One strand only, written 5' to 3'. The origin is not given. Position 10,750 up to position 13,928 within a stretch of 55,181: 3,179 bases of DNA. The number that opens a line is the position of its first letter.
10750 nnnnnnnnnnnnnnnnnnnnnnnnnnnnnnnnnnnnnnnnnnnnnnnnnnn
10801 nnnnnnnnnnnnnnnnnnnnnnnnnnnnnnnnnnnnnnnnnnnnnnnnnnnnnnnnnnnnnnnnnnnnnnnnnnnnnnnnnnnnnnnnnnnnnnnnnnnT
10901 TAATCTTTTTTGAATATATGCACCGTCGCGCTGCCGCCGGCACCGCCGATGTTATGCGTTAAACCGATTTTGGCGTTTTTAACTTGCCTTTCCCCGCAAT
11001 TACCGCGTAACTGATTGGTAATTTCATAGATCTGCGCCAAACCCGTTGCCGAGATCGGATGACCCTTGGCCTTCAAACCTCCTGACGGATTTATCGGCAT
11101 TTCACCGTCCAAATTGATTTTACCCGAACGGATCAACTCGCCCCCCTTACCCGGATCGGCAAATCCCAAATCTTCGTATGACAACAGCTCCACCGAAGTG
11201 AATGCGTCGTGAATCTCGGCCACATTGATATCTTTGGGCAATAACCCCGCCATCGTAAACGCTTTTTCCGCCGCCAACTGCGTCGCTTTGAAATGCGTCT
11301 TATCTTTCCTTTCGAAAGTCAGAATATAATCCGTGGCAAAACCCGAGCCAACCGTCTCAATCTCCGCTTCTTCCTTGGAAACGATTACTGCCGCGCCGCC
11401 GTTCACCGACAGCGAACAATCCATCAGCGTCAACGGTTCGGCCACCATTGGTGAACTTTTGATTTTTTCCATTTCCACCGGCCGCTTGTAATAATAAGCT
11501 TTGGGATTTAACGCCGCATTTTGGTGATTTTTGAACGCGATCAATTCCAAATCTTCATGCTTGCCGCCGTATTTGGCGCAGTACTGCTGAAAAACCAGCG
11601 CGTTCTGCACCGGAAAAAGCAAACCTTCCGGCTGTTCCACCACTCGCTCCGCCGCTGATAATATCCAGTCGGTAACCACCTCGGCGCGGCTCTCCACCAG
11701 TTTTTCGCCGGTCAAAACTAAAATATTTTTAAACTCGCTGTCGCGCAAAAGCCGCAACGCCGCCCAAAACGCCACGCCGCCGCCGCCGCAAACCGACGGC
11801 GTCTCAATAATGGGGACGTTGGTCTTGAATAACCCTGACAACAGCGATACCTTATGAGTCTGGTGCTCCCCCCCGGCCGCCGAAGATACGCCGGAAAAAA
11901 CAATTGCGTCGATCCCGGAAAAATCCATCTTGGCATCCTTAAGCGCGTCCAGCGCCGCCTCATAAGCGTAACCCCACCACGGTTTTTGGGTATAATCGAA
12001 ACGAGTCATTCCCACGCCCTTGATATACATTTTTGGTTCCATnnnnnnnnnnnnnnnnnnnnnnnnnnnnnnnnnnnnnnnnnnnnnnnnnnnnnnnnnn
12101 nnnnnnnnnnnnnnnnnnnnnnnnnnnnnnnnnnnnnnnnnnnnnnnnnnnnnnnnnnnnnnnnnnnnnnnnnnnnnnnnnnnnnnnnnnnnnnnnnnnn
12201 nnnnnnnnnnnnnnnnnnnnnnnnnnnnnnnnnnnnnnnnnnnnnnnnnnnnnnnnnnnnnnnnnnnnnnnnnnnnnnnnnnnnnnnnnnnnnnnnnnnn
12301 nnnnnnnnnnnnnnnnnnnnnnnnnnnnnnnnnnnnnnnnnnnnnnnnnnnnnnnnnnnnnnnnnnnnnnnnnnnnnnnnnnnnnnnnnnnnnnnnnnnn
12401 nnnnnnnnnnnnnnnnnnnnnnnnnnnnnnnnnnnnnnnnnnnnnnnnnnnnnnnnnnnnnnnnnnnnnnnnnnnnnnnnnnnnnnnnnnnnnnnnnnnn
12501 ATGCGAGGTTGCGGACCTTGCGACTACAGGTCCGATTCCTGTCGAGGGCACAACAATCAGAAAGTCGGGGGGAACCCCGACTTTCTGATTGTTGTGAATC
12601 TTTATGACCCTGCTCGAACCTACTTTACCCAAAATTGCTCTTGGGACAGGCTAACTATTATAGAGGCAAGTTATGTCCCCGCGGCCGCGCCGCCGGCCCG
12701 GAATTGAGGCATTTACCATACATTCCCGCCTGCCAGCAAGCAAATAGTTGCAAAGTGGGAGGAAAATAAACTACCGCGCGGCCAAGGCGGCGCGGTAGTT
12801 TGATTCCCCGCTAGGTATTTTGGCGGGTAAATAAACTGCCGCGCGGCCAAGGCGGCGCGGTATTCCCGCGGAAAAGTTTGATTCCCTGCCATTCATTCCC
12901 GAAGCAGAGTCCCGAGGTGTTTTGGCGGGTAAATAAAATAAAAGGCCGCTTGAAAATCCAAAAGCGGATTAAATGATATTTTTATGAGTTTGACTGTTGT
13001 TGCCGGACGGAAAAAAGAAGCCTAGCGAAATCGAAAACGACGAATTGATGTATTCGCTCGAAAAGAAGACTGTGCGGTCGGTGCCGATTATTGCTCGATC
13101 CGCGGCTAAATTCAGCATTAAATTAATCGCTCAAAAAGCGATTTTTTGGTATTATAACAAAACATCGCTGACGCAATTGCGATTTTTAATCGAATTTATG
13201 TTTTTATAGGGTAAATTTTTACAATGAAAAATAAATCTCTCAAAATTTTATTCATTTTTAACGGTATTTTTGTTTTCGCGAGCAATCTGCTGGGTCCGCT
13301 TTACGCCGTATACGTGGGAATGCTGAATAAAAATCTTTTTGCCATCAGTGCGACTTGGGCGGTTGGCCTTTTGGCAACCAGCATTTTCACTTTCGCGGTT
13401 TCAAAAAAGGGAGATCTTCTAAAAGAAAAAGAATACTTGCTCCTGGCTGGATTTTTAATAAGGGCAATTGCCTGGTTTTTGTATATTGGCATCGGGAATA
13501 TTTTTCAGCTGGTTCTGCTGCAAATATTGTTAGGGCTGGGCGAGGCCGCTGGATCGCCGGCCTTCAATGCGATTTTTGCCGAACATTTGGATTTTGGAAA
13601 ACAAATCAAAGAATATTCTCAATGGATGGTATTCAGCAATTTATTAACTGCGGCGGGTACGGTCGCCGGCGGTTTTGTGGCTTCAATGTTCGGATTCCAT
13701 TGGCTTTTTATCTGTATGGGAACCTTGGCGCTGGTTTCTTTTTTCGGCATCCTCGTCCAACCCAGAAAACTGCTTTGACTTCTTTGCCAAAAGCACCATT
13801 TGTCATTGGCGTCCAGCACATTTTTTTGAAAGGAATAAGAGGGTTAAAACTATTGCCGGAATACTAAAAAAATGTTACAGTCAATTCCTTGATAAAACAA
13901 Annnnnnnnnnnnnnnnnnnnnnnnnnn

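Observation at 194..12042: Lipid-synthesis cluster with no ACP-dependent component and an archaeal-style thiolase set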

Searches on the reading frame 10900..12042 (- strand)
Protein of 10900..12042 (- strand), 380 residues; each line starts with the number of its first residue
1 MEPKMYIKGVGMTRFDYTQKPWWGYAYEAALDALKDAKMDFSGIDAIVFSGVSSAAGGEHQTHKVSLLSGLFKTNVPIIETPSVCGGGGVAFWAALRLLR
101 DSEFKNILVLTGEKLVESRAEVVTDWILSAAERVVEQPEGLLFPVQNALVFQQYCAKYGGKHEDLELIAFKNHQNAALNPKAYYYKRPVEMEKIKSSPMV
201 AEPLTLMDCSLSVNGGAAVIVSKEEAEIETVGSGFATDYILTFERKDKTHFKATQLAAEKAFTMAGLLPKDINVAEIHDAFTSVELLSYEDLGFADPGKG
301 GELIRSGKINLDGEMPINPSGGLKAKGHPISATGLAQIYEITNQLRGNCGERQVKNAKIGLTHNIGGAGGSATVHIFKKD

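Call 9: search_protein_families(library=pfam, proteins=[window:10900-12042:-], max_evalue=0.001)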
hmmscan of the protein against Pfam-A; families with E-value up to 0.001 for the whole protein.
window:10900-12042:- (380 aa): 3 families
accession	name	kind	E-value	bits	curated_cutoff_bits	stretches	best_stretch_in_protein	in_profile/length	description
PF22691.2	Thiolase_C_1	-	5.9e-47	159.5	28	1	242-378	9-143/144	Thiolase C-terminal domain-like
PF02803.24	Thiolase_C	-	6.1e-11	42.5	27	1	255-360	25-112/123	Thiolase, C-terminal domain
PF00108.29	Thiolase_N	-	1.2e-07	31.9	26.4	1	28-197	29-208/260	Thiolase, N-terminal domain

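Call 44: search_protein_families(library=ncbifam, proteins=[window:10900-12042:-], max_evalue=0.001)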
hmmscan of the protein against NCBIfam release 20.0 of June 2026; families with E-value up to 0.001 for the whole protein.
window:10900-12042:- (380 aa): 32 families (the best 25 are shown)
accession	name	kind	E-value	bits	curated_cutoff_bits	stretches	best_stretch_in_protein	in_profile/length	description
NF004720.0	PRK06064.1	subfamily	1.6e-97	326.7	420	1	4-379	3-387/389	thiolase domain-containing protein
NF053570.1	AcCoTHIOL_METTL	equivalog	4.6e-82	275.9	600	1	9-379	8-383/385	acetyl-CoA acetyltransferase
NF005704.0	PRK07516.1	subfamily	6.8e-69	232.7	412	1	25-377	25-385/389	thiolase domain-containing protein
NF006102.0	PRK08256.1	subfamily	3.6e-68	230.4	436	1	2-379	2-392/394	lipid-transfer protein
NF009228.0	PRK12578.1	subfamily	3.9e-68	229.8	485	1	4-378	4-386/387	thiolase domain-containing protein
NF004810.0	PRK06157.1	equivalog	9.4e-66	222.6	403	1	6-372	10-388/400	acetyl-CoA acetyltransferase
NF004715.0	PRK06059.1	equivalog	6.8e-53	180.1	424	2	235-373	259-394/399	lipid-transfer protein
NF004811.0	PRK06158.1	subfamily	4.4e-49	167.5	421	1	26-377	32-378/384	acetyl-CoA acetyltransferase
NF004982.0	PRK06365.1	equivalog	1.7e-48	165.7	695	2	249-379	290-428/430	thiolase domain-containing protein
NF053628.1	BnzsclthlBbsBGT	equivalog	1.2e-47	162.6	750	1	3-375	5-377/389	benzoylsuccinyl-CoA thiolase subunit BbsB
NF005892.0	PRK07855.1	subfamily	6.4e-46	157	469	1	128-358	132-370/390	lipid-transfer protein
NF006180.0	PRK08313.1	subfamily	4.7e-45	154.1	514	1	9-372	10-377/389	thiolase domain-containing protein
NF004936.0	PRK06289.1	equivalog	5.4e-45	153.9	375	1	26-376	30-400/405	acetyl-CoA acetyltransferase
NF004721.0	PRK06065.1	equivalog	6.6e-38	130.6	455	1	6-374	13-388/393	thiolase domain-containing protein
NF006010.0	PRK08142.1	subfamily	2e-36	125.6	462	1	123-372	122-377/388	thiolase domain-containing protein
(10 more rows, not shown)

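Call 50: search_solved_structures(query=window:10900-12042:-, max_evalue=0.00001, show_alignments=2)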
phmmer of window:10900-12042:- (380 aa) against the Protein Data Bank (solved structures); distinct sequences matched with E-value up to 0.00001: 21.
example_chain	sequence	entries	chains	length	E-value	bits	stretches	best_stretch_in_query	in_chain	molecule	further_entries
7yvy_A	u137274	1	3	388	6.2e-64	219.5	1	4-378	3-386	Acetyl-CoA acetyltransferase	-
4yzo_A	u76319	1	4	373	6.5e-53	183.3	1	43-377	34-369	Putative acyl-CoA acyltransferase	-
6esq_A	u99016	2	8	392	2.1e-51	178.3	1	7-377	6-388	acetoacetyl-CoA thiolase | Acetyl-CoA acetyltransferase thiolase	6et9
6hsj_A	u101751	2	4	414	1e-49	172.7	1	4-378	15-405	SCP2-thiolase (type-1)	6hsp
6hrv_A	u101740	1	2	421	1.1e-49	172.7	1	4-378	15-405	SCP2-thiolase (type-1)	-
7pxp_C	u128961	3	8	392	6.8e-46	160.2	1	3-375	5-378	Benzoylsuccinyl-CoA thiolase subunit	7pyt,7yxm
4bia_A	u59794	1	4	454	4.8e-39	137.6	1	74-372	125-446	3-KETOACYL-COA THIOLASE, PUTATIVE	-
4bi9_A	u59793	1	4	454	1.7e-38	135.8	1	74-372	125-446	3-KETOACYL-COA THIOLASE, PUTATIVE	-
3zbg_A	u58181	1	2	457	3.9e-37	131.3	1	77-373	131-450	3-KETOACYL-COA THIOLASE-LIKE PROTEIN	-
3zbk_A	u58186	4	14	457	5.6e-36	127.5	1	77-373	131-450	3-KETOACYL-COA THIOLASE-LIKE PROTEIN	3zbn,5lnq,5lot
3zbl_A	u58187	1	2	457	6.8e-36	127.3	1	78-373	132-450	3-KETOACYL-COA THIOLASE-LIKE PROTEIN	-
4u4e_A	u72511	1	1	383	2e-34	122.4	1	135-374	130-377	Thiolase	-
9myr_A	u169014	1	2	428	3.9e-30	108.3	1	145-367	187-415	Nonspecific lipid-transfer protein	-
6ok1_A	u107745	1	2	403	1.8e-28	102.9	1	138-341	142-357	Lipid-transfer protein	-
9skh_I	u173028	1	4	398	2e-24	89.5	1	257-374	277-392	2,4-diacetylphloroglucinol biosynthesis protein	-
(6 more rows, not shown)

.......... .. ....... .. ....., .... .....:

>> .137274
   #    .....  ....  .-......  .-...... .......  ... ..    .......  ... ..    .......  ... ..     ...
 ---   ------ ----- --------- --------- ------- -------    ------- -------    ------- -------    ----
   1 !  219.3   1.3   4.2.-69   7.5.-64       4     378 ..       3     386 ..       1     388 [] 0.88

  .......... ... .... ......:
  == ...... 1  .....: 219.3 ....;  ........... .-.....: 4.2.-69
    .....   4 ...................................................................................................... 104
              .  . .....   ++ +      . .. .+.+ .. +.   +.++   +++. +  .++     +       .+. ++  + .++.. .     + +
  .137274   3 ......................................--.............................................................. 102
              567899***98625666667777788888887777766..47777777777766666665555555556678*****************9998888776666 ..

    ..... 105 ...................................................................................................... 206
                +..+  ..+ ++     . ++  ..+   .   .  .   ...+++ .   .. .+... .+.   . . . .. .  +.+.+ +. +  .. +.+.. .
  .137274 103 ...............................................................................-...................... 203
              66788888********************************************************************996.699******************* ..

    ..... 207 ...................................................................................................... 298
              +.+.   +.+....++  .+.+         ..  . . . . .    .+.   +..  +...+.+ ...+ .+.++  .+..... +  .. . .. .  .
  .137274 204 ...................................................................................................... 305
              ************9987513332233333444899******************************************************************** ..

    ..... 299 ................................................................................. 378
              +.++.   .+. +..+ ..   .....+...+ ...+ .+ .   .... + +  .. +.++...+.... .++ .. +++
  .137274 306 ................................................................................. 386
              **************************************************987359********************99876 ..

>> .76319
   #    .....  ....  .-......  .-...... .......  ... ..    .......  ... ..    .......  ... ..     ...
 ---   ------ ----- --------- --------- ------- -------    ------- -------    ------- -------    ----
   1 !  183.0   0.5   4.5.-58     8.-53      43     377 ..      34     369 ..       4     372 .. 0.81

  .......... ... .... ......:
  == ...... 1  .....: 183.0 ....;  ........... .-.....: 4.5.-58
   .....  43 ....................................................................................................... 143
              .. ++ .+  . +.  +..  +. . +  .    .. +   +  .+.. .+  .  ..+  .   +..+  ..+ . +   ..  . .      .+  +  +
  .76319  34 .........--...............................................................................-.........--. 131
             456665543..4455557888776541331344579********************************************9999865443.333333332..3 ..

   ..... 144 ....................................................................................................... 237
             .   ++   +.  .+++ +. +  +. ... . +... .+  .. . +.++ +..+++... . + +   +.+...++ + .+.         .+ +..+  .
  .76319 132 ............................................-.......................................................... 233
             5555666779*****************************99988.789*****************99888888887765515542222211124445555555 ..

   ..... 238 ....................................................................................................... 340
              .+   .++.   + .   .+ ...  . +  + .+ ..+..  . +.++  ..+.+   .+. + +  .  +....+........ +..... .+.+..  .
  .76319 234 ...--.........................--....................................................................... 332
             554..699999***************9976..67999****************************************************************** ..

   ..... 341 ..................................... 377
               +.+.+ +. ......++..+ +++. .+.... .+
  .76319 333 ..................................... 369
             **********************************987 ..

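Call 85: search_protein_representatives(protein=window:10900-12042:-)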
Query: 380 residues. Proteins with E-value up to 0.001 (for the whole library): 9274; up to 1e-10: 4444; up to 1e-30: 737. The best 150 are listed.
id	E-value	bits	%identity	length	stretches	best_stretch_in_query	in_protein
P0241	3.9e-123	427.5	54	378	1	4-379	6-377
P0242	6.1e-122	423.6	73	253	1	128-379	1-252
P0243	3.1e-102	358.8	49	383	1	4-379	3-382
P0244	2.2e-77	277.0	42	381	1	5-378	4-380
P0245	6.2e-76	272.2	40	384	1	5-379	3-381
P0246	1.1e-74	268.1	40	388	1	7-378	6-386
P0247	1.5e-72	261.1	42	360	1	5-379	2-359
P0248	2.1e-72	260.6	39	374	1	5-379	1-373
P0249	1.5e-71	257.8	40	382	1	2-378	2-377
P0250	2.2e-71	257.3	47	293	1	102-377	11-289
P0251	2.5e-70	253.8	38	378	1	5-377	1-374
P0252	1.1e-69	251.7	37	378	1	5-379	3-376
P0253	1.1e-69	251.6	39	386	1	25-379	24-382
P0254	3.0e-69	250.2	37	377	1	5-378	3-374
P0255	7.4e-68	245.6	38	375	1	5-377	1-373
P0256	1.4e-67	244.7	38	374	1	4-380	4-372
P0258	3.4e-67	243.5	37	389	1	7-377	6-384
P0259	3.6e-67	243.4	35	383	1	5-379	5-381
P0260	1.8e-66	241.1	39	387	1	7-377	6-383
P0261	2.0e-66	240.9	36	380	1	5-377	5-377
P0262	5.3e-66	239.5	40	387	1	7-379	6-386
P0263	5.5e-66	239.5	41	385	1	7-377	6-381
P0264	1.1e-65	238.5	37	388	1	5-377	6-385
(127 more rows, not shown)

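Call 86: list_cluster_members(proteins=[P0243, P0244, P0245, P0246, P0247, P0248, P0249, P0251, P0252, P0253])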
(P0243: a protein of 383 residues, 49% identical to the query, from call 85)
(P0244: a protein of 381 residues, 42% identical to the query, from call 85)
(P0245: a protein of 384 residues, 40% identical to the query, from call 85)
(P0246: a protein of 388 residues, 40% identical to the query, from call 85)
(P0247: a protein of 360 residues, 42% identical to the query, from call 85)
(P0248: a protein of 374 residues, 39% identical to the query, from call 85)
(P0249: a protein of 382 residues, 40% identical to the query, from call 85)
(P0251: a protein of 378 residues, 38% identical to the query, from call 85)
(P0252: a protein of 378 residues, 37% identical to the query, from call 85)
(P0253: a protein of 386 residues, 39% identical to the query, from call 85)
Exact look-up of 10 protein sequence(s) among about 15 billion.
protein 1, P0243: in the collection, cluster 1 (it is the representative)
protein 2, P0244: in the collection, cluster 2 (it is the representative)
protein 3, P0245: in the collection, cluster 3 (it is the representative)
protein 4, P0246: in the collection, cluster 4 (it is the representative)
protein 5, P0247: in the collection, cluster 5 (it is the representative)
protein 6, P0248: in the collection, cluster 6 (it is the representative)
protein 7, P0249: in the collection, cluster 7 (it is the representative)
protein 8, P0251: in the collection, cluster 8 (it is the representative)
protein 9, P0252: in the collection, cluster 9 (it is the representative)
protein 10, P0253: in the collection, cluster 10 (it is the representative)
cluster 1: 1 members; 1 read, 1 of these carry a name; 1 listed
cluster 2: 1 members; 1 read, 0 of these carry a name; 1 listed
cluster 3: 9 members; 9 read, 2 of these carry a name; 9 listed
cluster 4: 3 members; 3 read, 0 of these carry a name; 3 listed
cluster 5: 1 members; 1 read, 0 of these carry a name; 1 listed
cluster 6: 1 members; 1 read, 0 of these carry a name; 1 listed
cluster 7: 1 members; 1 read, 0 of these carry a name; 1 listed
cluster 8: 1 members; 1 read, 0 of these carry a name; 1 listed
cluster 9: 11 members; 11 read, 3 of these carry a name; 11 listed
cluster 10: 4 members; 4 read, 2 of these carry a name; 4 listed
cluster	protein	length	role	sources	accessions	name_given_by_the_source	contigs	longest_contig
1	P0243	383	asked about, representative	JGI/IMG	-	acetyl-CoA C-acetyltransferase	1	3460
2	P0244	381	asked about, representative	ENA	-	-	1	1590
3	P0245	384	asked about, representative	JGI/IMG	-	-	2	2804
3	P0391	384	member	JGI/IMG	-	acetyl-CoA C-acetyltransferase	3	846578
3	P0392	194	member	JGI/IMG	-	acetyl-CoA C-acetyltransferase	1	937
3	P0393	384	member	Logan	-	-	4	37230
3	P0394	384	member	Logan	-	-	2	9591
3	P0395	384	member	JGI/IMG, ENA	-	-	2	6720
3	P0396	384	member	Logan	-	-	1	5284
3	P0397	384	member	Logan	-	-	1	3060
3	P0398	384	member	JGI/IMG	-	-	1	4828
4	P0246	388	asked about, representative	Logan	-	-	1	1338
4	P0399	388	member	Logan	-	-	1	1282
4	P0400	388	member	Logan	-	-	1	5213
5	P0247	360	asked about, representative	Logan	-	-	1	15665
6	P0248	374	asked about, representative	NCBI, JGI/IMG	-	-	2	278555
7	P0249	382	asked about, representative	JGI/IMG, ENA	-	-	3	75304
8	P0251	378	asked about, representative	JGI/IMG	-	-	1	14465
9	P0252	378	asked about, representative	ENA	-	-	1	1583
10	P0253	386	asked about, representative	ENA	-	-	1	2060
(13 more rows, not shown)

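Call 90: list_cluster_members(proteins=[P0254, P0255, P0256, P0258, P0259, P0260, P0261, P0262, P0263, P0264])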
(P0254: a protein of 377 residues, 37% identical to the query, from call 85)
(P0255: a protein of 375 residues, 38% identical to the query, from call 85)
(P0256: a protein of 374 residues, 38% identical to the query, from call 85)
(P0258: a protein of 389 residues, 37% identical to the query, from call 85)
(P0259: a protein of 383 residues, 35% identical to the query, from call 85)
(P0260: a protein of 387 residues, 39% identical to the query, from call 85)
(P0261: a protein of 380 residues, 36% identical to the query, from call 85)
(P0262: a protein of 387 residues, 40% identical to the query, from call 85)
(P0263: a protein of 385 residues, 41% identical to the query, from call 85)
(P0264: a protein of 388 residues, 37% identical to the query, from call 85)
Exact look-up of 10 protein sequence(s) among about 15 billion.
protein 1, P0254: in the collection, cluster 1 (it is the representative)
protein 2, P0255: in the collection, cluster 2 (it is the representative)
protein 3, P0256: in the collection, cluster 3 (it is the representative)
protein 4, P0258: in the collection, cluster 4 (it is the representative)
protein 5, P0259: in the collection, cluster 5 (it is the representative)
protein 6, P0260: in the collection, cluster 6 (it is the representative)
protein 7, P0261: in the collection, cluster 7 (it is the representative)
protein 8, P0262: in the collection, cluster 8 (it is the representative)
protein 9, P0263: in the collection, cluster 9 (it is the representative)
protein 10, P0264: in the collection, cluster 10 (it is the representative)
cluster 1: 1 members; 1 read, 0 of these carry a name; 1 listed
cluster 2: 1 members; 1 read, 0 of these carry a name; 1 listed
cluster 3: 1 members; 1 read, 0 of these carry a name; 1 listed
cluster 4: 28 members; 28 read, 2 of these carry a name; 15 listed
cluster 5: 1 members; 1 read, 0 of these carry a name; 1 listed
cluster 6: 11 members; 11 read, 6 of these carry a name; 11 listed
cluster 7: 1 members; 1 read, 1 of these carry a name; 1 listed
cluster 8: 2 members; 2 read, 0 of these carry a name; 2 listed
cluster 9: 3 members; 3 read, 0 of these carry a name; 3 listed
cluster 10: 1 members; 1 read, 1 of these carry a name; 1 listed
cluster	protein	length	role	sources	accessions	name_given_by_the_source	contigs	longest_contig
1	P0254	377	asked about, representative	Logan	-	-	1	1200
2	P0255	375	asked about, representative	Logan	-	-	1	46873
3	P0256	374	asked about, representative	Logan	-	-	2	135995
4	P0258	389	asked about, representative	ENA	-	-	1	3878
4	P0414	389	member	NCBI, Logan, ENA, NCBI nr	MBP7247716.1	MAG: thiolase domain-containing protein [Negativicutes bacterium] | thiolase domain-containing protein [Negativicutes bacterium]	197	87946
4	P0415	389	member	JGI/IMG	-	acetyl-CoA C-acetyltransferase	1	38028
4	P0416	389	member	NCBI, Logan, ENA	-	-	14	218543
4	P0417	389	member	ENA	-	-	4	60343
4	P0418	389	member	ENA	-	-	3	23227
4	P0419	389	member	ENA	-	-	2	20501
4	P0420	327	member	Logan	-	-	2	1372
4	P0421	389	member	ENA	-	-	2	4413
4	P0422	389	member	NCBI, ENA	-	-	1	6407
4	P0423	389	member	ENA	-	-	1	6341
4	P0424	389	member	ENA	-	-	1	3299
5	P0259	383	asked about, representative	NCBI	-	-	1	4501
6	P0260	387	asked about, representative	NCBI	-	-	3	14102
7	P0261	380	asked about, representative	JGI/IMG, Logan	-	acetyl-CoA C-acetyltransferase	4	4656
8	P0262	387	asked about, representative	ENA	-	-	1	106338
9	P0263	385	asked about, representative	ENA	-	-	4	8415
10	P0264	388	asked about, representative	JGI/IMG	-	acetyl-CoA C-acetyltransferase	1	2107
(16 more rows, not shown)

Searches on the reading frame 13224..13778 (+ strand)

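Call 9: search_protein_families(library=pfam, proteins=[window:13224-13778:+], max_evalue=0.001)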
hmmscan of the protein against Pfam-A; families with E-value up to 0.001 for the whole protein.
window:13224-13778:+ (184 aa): 1 family
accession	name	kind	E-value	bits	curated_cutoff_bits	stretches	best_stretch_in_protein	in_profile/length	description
PF07690.21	MFS_1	-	1.5e-14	54.1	33.4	1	9-177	1-172/347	Major Facilitator Superfamily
